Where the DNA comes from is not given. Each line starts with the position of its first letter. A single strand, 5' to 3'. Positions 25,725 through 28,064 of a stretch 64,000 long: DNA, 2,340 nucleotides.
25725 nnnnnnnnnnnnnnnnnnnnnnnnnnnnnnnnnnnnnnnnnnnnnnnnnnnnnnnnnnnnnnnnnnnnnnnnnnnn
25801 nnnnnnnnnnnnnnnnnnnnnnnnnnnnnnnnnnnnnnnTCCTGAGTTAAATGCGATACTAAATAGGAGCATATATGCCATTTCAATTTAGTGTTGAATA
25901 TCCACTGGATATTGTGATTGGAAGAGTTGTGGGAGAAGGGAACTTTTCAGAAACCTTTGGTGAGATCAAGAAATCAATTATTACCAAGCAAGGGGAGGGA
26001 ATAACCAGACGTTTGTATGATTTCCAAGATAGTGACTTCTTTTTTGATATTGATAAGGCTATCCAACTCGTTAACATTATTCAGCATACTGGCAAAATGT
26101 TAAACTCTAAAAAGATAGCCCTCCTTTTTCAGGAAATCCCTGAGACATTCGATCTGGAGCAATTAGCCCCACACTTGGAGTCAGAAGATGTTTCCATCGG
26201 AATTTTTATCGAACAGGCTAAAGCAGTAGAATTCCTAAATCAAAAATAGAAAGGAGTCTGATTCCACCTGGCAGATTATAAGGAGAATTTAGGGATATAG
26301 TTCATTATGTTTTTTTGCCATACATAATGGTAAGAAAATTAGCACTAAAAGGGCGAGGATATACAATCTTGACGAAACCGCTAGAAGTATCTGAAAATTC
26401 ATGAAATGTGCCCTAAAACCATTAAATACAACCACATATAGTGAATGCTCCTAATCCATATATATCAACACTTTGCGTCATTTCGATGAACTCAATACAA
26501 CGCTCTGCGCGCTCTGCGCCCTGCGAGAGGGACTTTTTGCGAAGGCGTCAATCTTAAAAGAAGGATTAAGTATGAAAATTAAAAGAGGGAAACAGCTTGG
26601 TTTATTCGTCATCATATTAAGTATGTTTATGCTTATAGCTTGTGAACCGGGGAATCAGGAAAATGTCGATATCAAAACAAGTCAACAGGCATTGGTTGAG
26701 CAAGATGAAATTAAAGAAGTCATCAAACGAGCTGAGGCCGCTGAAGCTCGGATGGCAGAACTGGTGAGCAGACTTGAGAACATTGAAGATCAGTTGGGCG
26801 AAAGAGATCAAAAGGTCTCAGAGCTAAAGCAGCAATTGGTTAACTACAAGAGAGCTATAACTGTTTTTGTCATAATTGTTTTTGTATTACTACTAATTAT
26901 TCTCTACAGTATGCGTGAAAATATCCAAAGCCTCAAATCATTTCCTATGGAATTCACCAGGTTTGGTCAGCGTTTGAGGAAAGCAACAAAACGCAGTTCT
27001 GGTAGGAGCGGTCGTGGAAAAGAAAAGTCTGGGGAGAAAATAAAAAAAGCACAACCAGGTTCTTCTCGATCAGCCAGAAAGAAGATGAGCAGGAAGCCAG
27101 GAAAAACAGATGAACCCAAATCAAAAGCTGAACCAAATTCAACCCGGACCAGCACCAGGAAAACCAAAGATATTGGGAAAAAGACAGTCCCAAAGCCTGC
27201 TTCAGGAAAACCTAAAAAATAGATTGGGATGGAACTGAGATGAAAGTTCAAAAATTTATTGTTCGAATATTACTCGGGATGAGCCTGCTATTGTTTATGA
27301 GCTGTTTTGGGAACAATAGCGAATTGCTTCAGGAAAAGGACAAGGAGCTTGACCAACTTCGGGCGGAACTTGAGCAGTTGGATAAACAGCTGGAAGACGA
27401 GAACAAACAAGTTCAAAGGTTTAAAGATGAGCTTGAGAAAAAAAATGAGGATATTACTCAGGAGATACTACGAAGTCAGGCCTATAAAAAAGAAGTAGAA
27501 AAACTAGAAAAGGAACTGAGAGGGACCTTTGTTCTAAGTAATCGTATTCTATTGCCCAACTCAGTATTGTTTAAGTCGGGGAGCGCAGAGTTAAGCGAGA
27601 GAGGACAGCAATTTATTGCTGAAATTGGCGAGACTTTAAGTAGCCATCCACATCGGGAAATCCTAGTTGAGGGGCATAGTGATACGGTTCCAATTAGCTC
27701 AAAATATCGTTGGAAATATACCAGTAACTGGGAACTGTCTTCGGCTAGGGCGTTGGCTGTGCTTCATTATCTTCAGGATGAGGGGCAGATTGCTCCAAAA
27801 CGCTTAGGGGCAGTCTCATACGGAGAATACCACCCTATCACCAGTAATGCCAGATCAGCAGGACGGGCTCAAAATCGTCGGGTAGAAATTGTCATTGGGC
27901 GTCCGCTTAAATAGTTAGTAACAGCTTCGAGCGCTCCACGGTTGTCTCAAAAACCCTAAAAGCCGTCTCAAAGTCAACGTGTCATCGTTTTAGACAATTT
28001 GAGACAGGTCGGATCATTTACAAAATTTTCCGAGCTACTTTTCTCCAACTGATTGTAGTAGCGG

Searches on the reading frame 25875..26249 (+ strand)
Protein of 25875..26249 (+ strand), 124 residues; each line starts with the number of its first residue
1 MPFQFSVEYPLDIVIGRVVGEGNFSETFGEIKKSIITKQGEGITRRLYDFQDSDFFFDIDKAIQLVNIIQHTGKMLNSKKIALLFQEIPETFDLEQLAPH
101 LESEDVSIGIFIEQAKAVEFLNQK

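Call 18: search_protein_families(library=ncbifam, proteins=[window:25875-26249:+])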
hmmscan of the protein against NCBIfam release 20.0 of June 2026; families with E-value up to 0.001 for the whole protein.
window:25875-26249:+ (124 aa): 0 families

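Call 69: search_protein_families(library=pfam, proteins=[window:25875-26249:+])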
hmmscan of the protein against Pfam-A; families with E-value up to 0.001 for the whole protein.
window:25875-26249:+ (124 aa): 0 families

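Call 80: find_encoding_contigs(protein=window:25875-26249:+, flank=10000, max_places=6)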
Protein window:25875-26249:+ (124 aa): 1 contig read that carries it; 1 place shown.
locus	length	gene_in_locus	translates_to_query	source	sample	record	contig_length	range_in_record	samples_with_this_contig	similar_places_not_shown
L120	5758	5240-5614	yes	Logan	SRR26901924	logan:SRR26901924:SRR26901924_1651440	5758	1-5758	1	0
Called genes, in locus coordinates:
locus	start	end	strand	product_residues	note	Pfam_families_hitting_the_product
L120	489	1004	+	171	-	PF22381:Staph_reg_Sar_Rot, PF12802:MarR_2, PF01047:MarR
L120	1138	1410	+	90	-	-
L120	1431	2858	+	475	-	PF00474:SSF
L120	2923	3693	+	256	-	PF00583:Acetyltransf_1 (weak), PF13508:Acetyltransf_7 (weak)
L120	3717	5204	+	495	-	PF04055:Radical_SAM (weak), PF12544:LAM_C (weak)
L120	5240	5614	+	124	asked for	-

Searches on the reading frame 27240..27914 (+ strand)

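Call 69: search_protein_families(library=pfam, proteins=[window:27240-27914:+])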
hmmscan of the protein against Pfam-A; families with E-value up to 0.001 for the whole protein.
window:27240-27914:+ (224 aa): 2 families
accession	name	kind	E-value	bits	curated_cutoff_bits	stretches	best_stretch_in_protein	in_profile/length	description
PF00691.25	OmpA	-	1.2e-20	74.2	27.2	1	110-213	1-98/98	OmpA family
PF06810.17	Phage_scaffold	-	0.00041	20.8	35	1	30-92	29-96/170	Phage capsid assembly scaffolding protein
